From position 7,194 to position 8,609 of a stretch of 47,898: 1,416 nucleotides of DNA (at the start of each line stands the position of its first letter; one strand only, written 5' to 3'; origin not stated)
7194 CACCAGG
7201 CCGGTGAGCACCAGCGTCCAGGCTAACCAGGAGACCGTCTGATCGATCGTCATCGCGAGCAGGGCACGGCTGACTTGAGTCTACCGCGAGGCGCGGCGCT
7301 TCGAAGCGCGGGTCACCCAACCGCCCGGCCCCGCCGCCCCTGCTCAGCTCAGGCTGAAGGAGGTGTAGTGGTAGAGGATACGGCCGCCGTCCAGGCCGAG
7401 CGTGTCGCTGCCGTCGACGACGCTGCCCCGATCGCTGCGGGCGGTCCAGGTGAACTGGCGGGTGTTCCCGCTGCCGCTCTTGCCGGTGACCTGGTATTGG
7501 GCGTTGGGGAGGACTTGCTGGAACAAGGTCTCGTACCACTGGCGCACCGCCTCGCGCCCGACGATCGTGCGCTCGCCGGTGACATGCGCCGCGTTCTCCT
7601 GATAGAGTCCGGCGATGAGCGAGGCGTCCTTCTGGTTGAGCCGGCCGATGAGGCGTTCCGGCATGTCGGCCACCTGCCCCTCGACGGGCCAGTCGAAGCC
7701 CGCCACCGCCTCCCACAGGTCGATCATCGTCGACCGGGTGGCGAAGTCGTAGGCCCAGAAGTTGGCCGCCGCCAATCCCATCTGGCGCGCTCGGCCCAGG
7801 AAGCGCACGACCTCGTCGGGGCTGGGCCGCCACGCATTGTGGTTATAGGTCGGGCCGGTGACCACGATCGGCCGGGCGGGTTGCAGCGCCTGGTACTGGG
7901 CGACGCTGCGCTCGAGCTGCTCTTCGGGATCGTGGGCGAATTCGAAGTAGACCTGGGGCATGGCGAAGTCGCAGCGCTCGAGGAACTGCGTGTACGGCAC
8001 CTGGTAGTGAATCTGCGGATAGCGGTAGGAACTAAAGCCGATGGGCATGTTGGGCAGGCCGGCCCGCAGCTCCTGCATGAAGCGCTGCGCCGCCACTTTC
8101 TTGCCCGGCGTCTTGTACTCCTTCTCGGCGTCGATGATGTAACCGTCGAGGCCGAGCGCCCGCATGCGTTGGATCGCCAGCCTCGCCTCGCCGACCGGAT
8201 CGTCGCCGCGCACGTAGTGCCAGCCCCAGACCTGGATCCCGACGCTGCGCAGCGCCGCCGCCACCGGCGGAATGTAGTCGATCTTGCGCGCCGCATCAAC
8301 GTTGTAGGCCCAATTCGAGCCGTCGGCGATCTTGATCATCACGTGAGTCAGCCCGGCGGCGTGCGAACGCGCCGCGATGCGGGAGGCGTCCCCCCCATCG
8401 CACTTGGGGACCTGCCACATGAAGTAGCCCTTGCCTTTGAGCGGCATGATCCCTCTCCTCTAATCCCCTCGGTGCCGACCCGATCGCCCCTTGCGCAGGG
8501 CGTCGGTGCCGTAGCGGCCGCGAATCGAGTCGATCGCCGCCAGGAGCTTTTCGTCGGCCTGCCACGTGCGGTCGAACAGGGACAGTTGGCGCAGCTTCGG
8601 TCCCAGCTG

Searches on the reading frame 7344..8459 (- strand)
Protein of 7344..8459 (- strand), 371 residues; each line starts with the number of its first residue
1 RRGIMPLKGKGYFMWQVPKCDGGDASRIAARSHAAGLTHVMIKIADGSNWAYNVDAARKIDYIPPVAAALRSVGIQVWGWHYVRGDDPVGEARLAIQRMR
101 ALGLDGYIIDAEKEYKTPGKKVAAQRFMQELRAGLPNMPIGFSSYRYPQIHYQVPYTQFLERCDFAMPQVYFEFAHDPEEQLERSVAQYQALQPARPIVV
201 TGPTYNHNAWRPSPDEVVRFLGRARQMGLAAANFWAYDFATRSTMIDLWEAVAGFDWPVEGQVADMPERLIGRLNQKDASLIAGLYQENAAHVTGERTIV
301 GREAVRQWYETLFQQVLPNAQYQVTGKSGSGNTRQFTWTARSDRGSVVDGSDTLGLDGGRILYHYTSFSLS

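Call 41: search_protein_families(library=pfam, proteins=[window:7344-8459:-], max_evalue=0.00001)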
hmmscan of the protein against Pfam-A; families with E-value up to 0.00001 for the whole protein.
window:7344-8459:- (371 aa): 1 family
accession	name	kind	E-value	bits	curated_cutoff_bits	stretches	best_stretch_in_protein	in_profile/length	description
PF12680.13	SnoaL_2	-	1.8e-07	32.1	27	1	269-364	3-102/102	SnoaL-like domain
